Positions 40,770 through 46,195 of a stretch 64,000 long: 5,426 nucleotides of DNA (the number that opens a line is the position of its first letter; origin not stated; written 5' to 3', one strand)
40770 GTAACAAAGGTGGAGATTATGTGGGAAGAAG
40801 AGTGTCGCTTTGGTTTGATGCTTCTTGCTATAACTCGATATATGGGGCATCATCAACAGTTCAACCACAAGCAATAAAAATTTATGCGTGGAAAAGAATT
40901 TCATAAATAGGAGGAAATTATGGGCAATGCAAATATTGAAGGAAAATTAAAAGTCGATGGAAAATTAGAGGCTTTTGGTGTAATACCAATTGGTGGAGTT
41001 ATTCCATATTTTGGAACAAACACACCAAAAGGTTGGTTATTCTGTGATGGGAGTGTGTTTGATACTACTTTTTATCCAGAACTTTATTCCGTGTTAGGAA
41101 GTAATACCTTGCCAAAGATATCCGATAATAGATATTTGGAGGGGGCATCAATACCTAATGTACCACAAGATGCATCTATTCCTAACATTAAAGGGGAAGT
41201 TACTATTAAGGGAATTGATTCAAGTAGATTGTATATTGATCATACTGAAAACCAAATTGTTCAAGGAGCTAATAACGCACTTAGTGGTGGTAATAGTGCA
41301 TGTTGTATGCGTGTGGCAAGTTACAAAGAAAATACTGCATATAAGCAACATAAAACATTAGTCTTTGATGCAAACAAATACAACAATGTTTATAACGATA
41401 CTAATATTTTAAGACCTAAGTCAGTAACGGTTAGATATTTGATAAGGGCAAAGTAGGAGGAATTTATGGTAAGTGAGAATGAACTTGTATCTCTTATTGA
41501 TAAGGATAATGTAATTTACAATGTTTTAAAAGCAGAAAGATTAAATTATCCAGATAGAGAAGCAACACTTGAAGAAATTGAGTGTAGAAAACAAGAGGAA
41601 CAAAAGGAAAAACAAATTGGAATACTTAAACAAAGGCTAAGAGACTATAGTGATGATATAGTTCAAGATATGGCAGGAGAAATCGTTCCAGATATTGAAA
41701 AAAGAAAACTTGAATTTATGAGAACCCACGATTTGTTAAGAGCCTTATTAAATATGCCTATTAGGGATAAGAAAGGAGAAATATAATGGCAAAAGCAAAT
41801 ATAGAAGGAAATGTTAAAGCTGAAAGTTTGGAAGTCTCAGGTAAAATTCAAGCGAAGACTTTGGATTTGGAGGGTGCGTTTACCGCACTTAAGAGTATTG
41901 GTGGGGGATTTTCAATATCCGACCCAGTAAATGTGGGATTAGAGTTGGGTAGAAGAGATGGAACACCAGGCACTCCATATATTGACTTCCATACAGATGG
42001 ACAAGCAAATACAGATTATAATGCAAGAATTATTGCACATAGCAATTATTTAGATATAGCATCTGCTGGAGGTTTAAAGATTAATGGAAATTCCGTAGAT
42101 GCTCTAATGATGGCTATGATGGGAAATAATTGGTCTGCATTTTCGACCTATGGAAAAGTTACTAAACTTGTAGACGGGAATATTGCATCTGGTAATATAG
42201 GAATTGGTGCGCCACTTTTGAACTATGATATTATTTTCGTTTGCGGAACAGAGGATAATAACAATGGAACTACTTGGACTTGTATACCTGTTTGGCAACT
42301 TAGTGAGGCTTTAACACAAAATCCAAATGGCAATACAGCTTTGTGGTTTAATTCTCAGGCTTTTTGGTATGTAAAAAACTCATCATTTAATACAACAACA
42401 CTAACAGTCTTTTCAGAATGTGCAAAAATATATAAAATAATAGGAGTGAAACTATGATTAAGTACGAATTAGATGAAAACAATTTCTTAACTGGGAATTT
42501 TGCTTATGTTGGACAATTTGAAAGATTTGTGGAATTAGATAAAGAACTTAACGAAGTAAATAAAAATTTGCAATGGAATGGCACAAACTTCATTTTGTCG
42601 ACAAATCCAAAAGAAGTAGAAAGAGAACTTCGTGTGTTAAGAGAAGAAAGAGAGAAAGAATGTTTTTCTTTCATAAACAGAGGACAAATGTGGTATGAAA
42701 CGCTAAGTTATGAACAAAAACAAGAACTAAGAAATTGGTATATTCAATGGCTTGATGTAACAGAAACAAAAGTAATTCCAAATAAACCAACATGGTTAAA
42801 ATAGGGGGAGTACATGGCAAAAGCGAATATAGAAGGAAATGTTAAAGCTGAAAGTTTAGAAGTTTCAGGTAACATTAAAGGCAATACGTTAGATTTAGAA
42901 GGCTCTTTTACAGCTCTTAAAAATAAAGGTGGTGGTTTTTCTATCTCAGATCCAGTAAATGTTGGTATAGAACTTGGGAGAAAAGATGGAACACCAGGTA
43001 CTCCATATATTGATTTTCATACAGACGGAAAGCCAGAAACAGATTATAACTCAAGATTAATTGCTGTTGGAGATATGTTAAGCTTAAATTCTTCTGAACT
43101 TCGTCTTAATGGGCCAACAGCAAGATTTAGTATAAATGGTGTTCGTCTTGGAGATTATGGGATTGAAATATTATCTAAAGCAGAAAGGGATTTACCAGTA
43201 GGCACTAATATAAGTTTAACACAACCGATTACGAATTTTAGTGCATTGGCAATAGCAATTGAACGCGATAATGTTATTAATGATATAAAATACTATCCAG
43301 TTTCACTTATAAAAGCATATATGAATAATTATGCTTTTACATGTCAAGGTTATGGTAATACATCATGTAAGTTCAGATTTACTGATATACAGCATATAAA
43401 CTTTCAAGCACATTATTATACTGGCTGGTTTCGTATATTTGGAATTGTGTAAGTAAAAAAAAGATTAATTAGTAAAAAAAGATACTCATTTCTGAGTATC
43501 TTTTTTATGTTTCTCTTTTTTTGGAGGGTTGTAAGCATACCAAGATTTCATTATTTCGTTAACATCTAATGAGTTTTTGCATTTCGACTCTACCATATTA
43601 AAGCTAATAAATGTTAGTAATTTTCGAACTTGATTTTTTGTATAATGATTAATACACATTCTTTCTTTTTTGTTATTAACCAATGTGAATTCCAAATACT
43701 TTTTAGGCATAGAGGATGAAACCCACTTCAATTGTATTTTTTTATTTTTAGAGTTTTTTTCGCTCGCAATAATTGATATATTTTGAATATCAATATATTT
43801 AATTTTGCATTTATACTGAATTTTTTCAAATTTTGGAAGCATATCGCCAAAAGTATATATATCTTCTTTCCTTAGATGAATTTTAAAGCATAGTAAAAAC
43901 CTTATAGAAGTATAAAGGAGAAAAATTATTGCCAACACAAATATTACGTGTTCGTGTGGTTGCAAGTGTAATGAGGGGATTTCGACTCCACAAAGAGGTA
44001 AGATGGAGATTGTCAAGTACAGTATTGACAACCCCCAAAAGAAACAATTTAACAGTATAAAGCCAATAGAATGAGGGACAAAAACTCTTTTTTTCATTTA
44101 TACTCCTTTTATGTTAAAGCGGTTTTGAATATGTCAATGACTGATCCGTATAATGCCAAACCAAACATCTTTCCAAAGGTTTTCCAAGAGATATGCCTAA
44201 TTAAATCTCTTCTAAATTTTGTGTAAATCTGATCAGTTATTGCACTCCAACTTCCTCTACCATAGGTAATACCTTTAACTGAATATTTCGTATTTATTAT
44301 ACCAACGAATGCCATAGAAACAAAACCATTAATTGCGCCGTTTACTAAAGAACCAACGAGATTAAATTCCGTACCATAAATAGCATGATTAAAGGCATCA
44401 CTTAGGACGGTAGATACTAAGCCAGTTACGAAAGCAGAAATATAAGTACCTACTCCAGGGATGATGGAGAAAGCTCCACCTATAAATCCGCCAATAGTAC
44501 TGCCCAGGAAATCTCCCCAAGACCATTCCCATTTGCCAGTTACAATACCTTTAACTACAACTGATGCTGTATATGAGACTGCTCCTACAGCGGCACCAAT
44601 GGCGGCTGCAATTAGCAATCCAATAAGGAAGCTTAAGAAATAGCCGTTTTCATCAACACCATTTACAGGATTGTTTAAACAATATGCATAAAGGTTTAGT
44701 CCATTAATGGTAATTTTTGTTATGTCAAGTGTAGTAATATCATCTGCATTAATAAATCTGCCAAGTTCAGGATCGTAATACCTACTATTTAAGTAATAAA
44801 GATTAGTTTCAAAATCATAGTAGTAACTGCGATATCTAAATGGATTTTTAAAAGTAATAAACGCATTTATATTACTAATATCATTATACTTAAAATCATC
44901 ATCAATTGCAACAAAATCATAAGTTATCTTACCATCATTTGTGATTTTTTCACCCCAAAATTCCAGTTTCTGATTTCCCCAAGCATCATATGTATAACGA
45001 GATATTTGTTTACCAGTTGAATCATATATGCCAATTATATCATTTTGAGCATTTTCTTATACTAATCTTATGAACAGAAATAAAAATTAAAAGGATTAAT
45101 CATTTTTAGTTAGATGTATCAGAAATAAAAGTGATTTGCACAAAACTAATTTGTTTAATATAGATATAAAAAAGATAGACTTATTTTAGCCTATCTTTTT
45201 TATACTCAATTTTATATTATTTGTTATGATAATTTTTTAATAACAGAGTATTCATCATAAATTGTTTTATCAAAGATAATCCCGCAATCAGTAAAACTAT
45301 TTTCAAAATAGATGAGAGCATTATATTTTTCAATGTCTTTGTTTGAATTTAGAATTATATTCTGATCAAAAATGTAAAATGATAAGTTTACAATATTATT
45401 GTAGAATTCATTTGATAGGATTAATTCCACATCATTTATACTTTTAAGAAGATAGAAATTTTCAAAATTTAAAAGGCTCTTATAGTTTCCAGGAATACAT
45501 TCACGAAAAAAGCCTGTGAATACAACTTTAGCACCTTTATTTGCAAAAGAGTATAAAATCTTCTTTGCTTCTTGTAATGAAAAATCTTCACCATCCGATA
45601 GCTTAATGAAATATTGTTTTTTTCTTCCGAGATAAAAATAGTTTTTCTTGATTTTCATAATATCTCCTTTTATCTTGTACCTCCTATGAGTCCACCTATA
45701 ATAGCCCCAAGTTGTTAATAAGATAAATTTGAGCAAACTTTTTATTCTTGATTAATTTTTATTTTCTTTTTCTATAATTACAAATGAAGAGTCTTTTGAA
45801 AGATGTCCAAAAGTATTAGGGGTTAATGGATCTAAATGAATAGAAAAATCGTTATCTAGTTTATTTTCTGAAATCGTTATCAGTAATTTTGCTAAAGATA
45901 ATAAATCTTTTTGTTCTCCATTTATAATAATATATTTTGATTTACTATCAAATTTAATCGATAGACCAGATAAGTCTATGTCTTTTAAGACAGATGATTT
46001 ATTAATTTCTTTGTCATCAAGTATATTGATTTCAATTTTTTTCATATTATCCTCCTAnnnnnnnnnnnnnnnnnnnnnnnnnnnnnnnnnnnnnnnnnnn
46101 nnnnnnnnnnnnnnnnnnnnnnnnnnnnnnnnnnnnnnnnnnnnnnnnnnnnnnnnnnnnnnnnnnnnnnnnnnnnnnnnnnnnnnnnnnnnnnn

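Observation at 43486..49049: Three start-less orphan rhs-CT/immunity cassettes stacked behind the main rhs gene, each behind its own terminator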

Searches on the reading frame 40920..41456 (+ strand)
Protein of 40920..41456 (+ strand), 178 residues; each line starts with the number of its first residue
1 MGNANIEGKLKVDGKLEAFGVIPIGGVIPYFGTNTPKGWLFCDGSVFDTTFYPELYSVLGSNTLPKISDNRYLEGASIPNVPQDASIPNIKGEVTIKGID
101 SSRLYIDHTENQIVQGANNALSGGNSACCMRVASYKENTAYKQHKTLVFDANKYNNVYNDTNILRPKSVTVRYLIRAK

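Call 14: search_protein_families(library=phrogs, proteins=[window:40920-41456:+], max_evalue=0.001)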
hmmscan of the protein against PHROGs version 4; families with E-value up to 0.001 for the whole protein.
window:40920-41456:+ (178 aa): 15 families
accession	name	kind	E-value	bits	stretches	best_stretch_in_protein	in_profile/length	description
phrog_523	-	tail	7.5e-19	68.9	2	16-66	480-530/673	tail collar fiber protein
phrog_12846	-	tail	6.3e-16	59.3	1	20-177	153-304/552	tail fiber protein; Ig-domain containing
phrog_6256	-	tail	4.8e-15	56.6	1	16-136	283-407/686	tail fiber protein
phrog_1858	-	tail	9.5e-10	38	1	21-177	137-293/1018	tail fiber protein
phrog_14307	-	unknown function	1.7e-09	38.5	1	16-67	42-93/137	-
phrog_327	-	tail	1.4e-08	35.5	1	22-177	301-441/618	tail protein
phrog_20472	-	unknown function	4.8e-08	33.7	1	9-177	210-365/366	-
phrog_3100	-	tail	8e-08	33.9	1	23-67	219-263/382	tail fiber protein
phrog_9116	-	tail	5.5e-07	29.7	1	25-61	62-98/455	tail protein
phrog_7489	-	tail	6e-07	29.5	1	21-67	422-470/775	tail fiber protein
phrog_4591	-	tail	7.1e-06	26.7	1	23-119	14-105/429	short tail fiber protein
phrog_2097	-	tail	1.5e-05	25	1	21-65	385-429/644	tail fiber protein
phrog_295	-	tail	3.2e-05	23.9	1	21-65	593-637/794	tail fiber protein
phrog_1800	-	tail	0.0002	21.5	1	20-77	388-440/545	tail collar fiber protein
phrog_2915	-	tail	0.00094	19.1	0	22-77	209-259/599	tail fiber protein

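Call 90: search_dna_similar(query=window:40920-41456:+, collection=phages, mode=protein, max_rows=8)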
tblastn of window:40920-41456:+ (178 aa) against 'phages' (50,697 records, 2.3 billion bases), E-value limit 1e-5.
Records with a match: 78; places in all: 78; records where one place covers at least 80% of the query: 5.
Best place of each record, by identity: <60% 78.
By first word of the organism name: Vibrio 27; Arthrobacter 16; Pectobacterium 9; Cronobacter 8; Enterobacter 7; Synechococcus 2; Escherichia 2; Bacteriophage 1; Yersinia 1; Klebsiella 1; and 4 more.
By host as written in the record: Vibrio cholerae 21; Arthrobacter sp. ATCC 21022 16; - 4; Enterobacter hormaechei subsp. xiangfangensis 4; Cronobacter sakazakii 4; Pectobacterium carotovorum subsp. carotovorum 27 3; Pectobacterium sp. 2; Pectobacterium atrosepticum SCRI1043 2; and 17 more.
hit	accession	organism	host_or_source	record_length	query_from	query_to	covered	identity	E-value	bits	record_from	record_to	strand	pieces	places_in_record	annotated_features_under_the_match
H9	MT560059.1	Pectobacterium phage POP15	Pectobacterium carotovorum subsp. ...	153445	11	176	93%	29.2%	1e-9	62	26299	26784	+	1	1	tail fiber protein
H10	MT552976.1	Pectobacterium phage POP17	Pectobacterium carotovorum subsp. ...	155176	11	176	93%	29.2%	1e-9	62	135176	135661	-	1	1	record has no annotation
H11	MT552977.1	Pectobacterium phage POP18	Pectobacterium carotovorum subsp. ...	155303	11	176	93%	29.2%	1e-9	62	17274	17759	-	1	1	record has no annotation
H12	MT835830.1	Bacteriophage sp.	human fecal samples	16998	15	176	91%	28.3%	1e-9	62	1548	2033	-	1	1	record has no annotation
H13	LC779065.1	Yersinia phage vB_Yru_GN1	Yersinia ruckeri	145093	23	176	87%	25.8%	5e-6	51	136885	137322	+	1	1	tail fiber protein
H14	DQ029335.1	Vibrio phage VP4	-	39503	19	96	44%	43.2%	7e-9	59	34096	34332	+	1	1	tail fiber protein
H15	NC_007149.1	Vibrio phage VP4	Vibrio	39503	19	96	44%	43.2%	7e-9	59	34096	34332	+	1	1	tail fiber protein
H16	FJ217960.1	Vibrio phage VP3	Vibrio cholerae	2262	19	96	44%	43.2%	7e-9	59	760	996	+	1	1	gp44: tail fiber protein | gp44: Region: collar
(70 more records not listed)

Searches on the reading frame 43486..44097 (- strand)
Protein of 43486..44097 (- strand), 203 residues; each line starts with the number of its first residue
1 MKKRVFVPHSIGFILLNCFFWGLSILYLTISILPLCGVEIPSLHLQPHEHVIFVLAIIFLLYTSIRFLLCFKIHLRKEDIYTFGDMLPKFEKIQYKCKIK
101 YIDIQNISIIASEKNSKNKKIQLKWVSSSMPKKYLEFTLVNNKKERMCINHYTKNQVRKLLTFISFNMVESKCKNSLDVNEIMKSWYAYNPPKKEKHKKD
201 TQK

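Call 8: search_protein_families(library=pfam, proteins=[window:43486-44097:-], max_evalue=0.01)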
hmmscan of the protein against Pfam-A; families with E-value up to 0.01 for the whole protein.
window:43486-44097:- (203 aa): 0 families

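Call 21: search_protein_families(library=ncbifam, proteins=[window:43486-44097:-], max_evalue=0.01)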
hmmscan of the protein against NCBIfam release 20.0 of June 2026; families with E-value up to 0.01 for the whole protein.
window:43486-44097:- (203 aa): 0 families

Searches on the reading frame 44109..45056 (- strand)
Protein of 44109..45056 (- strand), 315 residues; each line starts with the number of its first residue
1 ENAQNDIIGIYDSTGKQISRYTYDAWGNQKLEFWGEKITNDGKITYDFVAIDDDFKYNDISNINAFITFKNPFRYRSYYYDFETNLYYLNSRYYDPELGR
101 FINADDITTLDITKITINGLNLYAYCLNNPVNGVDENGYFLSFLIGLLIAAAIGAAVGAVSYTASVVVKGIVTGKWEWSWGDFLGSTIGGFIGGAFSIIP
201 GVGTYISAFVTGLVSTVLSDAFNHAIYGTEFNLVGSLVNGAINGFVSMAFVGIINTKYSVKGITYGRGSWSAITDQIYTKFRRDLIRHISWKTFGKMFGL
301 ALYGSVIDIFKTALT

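Call 8: search_protein_families(library=pfam, proteins=[window:44109-45056:-], max_evalue=0.01)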
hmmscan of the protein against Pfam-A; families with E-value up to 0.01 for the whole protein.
window:44109-45056:- (315 aa): 1 family
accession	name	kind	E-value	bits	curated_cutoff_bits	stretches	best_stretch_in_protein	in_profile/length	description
PF05593.20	RHS_repeat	-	0.0079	17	22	0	2-28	2-27/38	RHS Repeat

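Call 21: search_protein_families(library=ncbifam, proteins=[window:44109-45056:-], max_evalue=0.01)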
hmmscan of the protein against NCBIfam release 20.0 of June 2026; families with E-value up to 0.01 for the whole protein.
window:44109-45056:- (315 aa): 2 families
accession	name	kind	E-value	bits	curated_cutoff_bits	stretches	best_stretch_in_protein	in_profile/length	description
TIGR03696.1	Rhs_assc_core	domain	2.8e-19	69.4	32.5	1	69-138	13-75/76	RHS repeat-associated core domain-containing protein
NF041261.1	RHS_core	equivalog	3.1e-06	25.3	2000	1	58-138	1189-1260/1261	RHS element core protein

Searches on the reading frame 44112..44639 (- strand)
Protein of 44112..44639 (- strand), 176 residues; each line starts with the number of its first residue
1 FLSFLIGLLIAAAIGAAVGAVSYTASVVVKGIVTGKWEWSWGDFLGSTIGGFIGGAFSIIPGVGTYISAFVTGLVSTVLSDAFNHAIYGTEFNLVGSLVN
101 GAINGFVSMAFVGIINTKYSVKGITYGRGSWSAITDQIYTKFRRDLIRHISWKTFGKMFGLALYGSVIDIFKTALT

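Call 20: search_protein_families(library=pfam, proteins=[window:44112-44639:-], max_evalue=10)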
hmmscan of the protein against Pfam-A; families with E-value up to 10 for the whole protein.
seq(176 aa): 4 families
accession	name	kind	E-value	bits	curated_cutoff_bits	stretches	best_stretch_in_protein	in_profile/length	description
PF04306.18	DUF456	-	0.15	12.7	29.4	1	11-114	31-134/139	Protein of unknown function (DUF456)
PF11981.13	DUF3482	-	0.18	11.6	29.2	2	8-30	174-196/293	Domain of unknown function (DUF3482)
PF05552.17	MS_channel_1st_1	-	0.55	10.6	22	1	56-80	19-43/50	Mechanosensitive ion channel, conserved TM helix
PF11808.13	PhoR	-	7.8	7.4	27.1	0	127-145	63-81/86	Phosphate regulon sensor protein PhoR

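Call 55: find_homologous_proteins(query=window:44112-44639:-, max_evalue=0.001)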
Query seq(176 aa) (176 aa): 10 proteins with E <= 0.001 among 975 candidates.
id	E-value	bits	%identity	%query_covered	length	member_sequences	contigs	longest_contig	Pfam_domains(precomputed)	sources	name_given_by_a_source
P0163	2.2e-86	306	78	100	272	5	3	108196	-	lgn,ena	-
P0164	2.1e-74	267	73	100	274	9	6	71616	-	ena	-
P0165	3.0e-66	241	67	97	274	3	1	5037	-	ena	-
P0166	3.6e-64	234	64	99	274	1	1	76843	-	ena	-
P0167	2.2e-63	231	63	99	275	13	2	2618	-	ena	-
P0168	2.1e-62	228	65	97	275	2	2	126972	-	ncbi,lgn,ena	-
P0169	2.6e-57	212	61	94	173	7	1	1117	-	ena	-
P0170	2.7e-41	159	65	67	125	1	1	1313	-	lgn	-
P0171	4.6e-37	146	49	95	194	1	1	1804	-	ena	-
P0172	3.3e-26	110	40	99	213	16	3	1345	-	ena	-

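Call 57: find_encoding_contigs(protein=P0163, flank=10000, max_places=4)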
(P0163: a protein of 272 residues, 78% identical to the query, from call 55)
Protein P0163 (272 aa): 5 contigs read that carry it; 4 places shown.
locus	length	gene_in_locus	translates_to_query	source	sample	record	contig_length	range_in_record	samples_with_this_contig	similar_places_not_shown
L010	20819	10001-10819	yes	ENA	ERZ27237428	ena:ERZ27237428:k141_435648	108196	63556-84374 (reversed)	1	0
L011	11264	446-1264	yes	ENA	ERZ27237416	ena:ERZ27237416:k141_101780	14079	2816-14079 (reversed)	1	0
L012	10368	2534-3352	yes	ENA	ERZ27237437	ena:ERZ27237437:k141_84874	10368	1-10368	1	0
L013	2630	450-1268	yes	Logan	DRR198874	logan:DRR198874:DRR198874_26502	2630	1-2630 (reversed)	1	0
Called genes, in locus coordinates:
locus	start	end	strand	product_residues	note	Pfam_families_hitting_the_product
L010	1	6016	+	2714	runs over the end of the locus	-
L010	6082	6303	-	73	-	PF13560:HTH_31, PF12844:HTH_19, PF01381:HTH_3, PF13443:HTH_26 (weak)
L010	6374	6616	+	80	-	-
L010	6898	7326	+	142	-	PF05198:IF3_N, PF00707:IF3_C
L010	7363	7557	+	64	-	PF01632:Ribosomal_L35p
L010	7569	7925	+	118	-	PF00453:Ribosomal_L20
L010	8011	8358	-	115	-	-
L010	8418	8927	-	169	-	-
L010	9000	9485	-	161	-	-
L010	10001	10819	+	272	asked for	-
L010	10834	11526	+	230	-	-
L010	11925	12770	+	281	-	PF03372:Exo_endo_phos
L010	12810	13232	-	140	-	-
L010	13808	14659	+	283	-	PF13353:Fer4_12 (weak), PF04055:Radical_SAM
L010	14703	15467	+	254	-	-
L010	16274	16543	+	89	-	PF04070:DUF378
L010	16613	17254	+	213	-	-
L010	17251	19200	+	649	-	PF22745:Nlig-Ia, PF01653:DNA_ligase_aden, PF03120:OB_DNA_ligase, PF12826:HHH_2, PF14520:HHH_5 (weak), PF00633:HHH (weak), PF00533:BRCT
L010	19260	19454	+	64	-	PF01192:RNA_pol_Rpb6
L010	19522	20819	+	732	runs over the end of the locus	PF17764:PriA_3primeBD, PF00270:DEAD, PF04851:ResIII, PF18319:Zn_ribbon_PriA, PF00271:Helicase_C, PF18074:PriA_C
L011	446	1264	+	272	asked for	-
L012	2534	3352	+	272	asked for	-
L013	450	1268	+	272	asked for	-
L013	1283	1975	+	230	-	-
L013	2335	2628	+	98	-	?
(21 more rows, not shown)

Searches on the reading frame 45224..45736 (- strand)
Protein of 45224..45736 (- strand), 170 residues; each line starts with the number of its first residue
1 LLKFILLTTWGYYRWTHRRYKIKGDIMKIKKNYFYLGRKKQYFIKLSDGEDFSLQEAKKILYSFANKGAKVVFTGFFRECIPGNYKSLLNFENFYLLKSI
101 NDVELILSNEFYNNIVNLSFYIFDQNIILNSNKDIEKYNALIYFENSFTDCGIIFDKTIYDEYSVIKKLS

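Call 8: search_protein_families(library=pfam, proteins=[window:45224-45736:-], max_evalue=0.01)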
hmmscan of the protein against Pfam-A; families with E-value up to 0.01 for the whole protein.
window:45224-45736:- (170 aa): 0 families

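Call 21: search_protein_families(library=ncbifam, proteins=[window:45224-45736:-], max_evalue=0.01)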
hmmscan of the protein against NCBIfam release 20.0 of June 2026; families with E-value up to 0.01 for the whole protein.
window:45224-45736:- (170 aa): 0 families

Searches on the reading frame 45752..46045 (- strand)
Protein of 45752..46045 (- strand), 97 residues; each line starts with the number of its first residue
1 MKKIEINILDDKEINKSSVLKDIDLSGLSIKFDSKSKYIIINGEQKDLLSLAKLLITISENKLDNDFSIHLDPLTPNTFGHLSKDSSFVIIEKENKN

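Call 8: search_protein_families(library=pfam, proteins=[window:45752-46045:-], max_evalue=0.01)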
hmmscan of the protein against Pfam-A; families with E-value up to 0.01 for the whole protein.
window:45752-46045:- (97 aa): 1 family
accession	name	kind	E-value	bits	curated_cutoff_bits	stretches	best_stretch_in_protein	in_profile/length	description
PF15566.12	Imm32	-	8.8e-05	22.8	27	1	40-93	3-53/54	Immunity protein 32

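Call 21: search_protein_families(library=ncbifam, proteins=[window:45752-46045:-], max_evalue=0.01)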
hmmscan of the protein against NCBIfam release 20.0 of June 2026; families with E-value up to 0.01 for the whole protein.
window:45752-46045:- (97 aa): 0 families
